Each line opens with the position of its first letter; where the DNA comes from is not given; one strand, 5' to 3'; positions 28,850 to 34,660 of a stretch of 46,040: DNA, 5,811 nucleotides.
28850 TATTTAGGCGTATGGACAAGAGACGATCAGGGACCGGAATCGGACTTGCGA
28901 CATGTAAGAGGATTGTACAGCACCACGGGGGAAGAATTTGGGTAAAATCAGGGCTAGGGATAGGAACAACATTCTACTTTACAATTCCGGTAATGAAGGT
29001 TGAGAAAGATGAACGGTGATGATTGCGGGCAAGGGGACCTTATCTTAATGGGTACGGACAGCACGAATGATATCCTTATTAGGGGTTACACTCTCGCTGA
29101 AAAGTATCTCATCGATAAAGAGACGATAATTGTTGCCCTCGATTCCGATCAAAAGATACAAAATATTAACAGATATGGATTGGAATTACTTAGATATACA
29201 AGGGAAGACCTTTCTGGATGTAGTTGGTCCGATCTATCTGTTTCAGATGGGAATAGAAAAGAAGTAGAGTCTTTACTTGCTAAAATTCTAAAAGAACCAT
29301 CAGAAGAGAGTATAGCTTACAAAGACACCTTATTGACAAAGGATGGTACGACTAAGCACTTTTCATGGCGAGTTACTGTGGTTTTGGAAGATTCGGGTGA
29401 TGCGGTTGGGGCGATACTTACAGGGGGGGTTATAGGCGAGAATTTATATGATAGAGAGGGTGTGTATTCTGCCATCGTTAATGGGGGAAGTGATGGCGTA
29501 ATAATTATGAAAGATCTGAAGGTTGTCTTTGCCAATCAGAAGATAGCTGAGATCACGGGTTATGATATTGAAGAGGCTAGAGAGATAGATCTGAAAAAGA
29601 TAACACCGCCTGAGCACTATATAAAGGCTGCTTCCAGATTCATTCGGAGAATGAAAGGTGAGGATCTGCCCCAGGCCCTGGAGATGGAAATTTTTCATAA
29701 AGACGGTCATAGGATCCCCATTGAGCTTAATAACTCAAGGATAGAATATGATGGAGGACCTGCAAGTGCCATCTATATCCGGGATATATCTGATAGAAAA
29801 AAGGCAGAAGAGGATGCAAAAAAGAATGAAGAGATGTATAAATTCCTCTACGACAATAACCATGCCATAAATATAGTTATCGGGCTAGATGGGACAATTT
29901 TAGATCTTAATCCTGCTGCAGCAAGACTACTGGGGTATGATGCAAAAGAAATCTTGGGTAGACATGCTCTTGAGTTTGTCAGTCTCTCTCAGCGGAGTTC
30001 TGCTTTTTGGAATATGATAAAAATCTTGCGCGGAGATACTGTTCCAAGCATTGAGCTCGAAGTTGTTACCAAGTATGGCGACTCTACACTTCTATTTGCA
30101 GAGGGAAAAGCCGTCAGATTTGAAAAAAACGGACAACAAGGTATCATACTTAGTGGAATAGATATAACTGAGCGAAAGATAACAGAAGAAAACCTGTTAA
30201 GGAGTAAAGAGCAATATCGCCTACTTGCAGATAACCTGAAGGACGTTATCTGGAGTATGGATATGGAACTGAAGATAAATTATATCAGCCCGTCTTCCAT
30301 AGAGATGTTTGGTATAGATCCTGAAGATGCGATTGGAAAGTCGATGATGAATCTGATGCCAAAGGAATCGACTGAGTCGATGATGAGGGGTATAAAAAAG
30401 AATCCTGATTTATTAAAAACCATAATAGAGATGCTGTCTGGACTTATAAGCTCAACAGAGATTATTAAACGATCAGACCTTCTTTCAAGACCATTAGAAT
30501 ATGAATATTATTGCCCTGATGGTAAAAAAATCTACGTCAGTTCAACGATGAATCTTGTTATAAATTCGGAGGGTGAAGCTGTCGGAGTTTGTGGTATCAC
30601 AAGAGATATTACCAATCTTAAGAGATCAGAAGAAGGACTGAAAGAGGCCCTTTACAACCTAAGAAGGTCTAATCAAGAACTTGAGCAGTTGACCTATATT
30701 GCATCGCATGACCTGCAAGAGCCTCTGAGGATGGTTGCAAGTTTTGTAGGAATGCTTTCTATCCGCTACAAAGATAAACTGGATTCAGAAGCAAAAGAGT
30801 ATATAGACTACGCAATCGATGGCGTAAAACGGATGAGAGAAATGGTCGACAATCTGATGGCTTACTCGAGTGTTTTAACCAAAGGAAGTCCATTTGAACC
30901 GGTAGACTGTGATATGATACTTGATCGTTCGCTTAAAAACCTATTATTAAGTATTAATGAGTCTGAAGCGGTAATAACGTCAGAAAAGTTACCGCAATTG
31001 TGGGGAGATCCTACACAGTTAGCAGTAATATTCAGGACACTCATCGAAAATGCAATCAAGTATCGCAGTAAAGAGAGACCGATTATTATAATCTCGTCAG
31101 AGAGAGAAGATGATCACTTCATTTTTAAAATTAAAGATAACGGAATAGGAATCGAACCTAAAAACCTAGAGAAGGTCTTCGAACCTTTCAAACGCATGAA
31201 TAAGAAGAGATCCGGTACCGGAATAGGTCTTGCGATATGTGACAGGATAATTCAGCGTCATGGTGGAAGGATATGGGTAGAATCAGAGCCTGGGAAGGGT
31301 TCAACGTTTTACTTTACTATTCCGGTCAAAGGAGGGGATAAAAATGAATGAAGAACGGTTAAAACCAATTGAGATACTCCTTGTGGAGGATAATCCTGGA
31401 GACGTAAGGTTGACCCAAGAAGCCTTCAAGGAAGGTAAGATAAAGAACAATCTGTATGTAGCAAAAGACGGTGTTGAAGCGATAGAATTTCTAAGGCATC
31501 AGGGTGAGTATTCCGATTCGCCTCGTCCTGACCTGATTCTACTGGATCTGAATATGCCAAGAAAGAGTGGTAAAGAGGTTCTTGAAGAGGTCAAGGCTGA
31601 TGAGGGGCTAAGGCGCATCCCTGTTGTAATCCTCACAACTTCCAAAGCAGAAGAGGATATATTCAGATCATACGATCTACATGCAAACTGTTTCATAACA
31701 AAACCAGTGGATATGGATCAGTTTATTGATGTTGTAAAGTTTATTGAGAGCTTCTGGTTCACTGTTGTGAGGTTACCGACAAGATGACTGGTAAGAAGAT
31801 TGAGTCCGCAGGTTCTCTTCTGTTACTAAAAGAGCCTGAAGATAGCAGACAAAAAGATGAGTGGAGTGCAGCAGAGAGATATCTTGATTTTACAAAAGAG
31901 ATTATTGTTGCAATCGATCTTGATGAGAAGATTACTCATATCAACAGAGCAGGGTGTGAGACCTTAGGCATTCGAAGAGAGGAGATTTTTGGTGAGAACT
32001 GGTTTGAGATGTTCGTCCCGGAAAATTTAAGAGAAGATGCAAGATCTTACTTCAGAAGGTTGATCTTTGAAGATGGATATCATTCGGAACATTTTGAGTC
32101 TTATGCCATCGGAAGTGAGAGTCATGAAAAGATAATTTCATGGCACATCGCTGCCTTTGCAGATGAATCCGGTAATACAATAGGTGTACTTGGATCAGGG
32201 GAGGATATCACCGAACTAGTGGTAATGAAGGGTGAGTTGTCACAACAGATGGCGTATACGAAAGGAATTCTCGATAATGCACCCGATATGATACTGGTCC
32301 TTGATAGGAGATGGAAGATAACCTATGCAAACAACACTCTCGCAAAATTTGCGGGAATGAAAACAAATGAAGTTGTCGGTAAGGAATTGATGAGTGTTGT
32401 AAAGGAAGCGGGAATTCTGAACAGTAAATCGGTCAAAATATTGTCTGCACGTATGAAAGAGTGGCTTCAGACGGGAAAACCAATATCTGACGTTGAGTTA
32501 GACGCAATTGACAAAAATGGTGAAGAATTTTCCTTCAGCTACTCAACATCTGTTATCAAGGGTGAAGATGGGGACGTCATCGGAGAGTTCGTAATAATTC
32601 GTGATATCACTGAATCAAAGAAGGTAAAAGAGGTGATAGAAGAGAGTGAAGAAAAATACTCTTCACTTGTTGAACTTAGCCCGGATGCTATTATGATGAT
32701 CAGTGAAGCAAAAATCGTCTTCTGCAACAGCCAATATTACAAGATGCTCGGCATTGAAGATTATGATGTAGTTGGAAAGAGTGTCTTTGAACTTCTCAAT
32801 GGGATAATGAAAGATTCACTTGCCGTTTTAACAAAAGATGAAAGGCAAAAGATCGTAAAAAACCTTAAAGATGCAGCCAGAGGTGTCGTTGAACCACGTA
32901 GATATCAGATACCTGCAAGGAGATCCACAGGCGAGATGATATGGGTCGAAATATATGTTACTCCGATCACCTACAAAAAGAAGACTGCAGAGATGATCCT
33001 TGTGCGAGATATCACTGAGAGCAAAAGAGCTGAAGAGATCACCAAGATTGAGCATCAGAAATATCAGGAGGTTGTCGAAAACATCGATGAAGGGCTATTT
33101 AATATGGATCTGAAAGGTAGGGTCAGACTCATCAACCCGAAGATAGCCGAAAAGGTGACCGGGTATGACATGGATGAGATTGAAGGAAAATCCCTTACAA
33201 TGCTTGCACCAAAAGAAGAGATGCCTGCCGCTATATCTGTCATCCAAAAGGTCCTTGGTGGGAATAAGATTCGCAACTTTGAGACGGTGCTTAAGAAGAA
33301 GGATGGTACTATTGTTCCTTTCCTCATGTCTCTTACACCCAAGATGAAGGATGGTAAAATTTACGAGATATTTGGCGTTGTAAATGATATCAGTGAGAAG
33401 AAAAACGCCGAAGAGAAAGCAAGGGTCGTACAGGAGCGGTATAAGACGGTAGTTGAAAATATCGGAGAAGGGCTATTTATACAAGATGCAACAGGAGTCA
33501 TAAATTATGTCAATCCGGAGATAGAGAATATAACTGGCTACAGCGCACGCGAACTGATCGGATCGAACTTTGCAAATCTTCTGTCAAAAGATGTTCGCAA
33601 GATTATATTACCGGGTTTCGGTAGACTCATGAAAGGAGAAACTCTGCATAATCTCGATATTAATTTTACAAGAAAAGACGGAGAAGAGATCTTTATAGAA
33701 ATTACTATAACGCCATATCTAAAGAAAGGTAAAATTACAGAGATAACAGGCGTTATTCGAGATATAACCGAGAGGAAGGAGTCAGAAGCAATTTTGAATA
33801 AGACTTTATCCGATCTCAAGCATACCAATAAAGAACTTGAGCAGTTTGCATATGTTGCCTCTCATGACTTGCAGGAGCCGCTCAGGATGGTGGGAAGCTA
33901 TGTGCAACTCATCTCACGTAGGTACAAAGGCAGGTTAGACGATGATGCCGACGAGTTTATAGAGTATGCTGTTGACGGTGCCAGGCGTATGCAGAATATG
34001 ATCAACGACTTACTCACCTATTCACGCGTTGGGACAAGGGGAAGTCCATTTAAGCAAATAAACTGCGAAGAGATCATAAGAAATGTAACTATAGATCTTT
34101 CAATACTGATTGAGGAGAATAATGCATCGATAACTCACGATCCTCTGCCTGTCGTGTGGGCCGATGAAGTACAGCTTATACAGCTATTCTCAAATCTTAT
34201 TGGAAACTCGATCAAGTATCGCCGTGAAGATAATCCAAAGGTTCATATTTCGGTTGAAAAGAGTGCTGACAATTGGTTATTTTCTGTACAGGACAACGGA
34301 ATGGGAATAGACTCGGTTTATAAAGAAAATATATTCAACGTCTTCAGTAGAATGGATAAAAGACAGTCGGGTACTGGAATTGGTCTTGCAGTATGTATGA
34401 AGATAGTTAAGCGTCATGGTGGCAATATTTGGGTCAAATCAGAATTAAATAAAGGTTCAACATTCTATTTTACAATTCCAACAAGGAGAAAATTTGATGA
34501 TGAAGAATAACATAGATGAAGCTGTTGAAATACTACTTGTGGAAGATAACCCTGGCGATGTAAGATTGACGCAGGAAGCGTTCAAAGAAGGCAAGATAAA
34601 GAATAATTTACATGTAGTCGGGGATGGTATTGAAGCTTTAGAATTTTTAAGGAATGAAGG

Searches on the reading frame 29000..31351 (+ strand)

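Call 17: search_protein_families(library=pfam, proteins=[window:29000-31351:+], max_evalue=0.001)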
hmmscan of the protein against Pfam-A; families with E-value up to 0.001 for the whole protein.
window:29000-31351:+ (783 aa): 9 families
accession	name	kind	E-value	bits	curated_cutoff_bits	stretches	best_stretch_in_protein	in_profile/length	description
PF13426.13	PAS_9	-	2.4e-47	159.9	27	4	294-391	7-103/103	PAS domain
PF00989.32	PAS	-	2.3e-39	134.4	22.6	4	404-537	1-113/113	PAS fold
PF08448.16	PAS_4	-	9.5e-34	116.4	23.1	2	44-145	8-105/110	PAS fold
PF02518.31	HATPase_c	-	7.2e-30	104.1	26.4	1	669-777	1-110/111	Histidine kinase-, DNA gyrase B-, and HSP90-like ATPase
PF08447.18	PAS_3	-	3.1e-22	79.1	25.6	1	301-380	2-82/89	PAS fold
PF13188.13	PAS_8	-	2.9e-17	62.3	21.8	1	280-322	3-45/65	PAS domain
PF00512.31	HisKA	-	1.4e-08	35.1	26.9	1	561-624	2-62/66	His Kinase A (phospho-acceptor) domain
PF24820.1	Diguanyl_cycl_sensor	-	4.2e-07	30.3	28.1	0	41-95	7-59/109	Diguanylate cyclase-like sensor domain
PF14501.12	HATPase_c_5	-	1e-06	29.1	22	1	672-763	4-91/102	GHKL domain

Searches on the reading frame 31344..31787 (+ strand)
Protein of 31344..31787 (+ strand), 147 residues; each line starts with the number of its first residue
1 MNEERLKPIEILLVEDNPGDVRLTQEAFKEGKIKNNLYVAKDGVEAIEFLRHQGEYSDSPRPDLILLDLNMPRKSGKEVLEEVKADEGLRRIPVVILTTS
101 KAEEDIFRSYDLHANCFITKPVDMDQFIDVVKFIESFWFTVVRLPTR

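Call 17: search_protein_families(library=pfam, proteins=[window:31344-31787:+], max_evalue=0.001)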
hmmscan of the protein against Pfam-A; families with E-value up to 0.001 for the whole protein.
window:31344-31787:+ (147 aa): 1 family
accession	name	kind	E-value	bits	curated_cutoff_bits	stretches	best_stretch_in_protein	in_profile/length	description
PF00072.30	Response_reg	-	9.3e-20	71.3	30.2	1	11-131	1-110/111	Response regulator receiver domain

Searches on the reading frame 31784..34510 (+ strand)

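Call 17: search_protein_families(library=pfam, proteins=[window:31784-34510:+], max_evalue=0.001)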
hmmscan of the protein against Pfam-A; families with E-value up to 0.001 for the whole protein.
window:31784-34510:+ (908 aa): 11 families
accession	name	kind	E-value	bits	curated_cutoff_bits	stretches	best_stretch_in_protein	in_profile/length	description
PF13426.13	PAS_9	-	2.1e-63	211.5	27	5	562-663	2-103/103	PAS domain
PF08448.16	PAS_4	-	2e-62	208.7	23.1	4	163-279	1-109/110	PAS fold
PF00989.32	PAS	-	4.5e-61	204.3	22.6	5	551-661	1-113/113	PAS fold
PF13188.13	PAS_8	-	7.1e-33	111.8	21.8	3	290-340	1-52/65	PAS domain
PF08447.18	PAS_3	-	6.1e-32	110.2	25.6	2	574-658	2-89/89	PAS fold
PF02518.31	HATPase_c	-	4e-26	92.1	26.4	1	794-901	2-110/111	Histidine kinase-, DNA gyrase B-, and HSP90-like ATPase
PF00512.31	HisKA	-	1.5e-11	44.6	26.9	1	685-750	2-64/66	His Kinase A (phospho-acceptor) domain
PF24820.1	Diguanyl_cycl_sensor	-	4.1e-10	40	28.1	0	556-606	1-51/109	Diguanylate cyclase-like sensor domain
PF12860.13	PAS_7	-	2.4e-08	34.6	27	0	307-418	13-115/115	PAS fold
PF14501.12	HATPase_c_5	-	1.5e-05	25.3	22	1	796-887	4-91/102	GHKL domain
PF14598.12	PAS_11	-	0.0002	21.7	25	0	40-103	4-62/109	PAS domain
